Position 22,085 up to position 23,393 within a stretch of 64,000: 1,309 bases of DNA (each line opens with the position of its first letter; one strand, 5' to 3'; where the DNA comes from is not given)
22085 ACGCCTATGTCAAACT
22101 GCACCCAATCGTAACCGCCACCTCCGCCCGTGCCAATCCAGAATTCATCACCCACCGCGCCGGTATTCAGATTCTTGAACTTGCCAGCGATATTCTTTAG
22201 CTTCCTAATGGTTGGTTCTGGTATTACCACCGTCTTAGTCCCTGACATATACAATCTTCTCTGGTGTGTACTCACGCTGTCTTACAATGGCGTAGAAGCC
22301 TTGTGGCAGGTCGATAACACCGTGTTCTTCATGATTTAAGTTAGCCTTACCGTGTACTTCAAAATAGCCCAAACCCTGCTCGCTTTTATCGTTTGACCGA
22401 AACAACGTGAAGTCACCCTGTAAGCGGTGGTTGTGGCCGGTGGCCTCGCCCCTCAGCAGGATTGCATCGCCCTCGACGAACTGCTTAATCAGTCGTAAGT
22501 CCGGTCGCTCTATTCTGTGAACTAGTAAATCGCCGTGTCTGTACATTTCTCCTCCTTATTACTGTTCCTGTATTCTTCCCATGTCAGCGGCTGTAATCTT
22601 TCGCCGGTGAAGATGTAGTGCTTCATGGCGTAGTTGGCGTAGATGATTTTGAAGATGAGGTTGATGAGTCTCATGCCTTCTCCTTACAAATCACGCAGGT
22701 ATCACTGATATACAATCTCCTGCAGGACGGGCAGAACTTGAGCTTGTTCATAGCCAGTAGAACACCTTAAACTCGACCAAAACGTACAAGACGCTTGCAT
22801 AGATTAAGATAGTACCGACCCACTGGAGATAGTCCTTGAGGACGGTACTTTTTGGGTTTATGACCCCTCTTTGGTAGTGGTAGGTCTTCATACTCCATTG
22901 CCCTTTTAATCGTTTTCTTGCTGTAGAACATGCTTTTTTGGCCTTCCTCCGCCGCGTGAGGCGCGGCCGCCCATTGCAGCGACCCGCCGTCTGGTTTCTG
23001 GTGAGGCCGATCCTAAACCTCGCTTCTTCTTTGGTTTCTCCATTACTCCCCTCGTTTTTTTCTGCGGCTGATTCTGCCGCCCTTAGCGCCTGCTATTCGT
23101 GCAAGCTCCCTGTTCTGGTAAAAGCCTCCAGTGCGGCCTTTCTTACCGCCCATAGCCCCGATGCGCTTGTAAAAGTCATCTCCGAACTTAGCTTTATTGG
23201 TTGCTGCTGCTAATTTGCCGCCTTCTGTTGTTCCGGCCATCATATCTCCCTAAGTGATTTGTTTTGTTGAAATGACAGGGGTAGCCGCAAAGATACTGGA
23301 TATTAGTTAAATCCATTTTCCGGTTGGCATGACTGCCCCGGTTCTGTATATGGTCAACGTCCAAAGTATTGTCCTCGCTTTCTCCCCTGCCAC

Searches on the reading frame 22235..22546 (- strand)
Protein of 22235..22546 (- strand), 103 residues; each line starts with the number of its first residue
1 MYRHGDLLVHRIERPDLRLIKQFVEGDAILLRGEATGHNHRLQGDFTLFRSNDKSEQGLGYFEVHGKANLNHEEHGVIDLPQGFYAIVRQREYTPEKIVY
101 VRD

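Call 30: search_protein_families(library=pfam, proteins=[window:22235-22546:-], max_evalue=0.01)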
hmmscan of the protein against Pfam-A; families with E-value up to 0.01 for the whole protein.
window:22235-22546:- (103 aa): 0 families

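Call 31: search_protein_families(library=phrogs, proteins=[window:22235-22546:-], max_evalue=0.01)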
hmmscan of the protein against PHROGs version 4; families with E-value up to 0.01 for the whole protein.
window:22235-22546:- (103 aa): 1 family
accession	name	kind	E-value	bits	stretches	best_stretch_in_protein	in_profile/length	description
phrog_27831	-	unknown function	6.7e-14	53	1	2-103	11-124/124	-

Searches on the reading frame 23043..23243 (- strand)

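Call 78: search_protein_families(library=pfam, proteins=[window:23043-23243:-], max_evalue=0.05)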
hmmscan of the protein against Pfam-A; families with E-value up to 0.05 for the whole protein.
window:23043-23243:- (66 aa): 1 family
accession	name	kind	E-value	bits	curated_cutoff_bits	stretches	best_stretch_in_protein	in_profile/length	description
PF10685.14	KGG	-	3.8e-05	24.3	20.4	0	41-57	2-19/22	Stress-induced bacterial acidophilic repeat motif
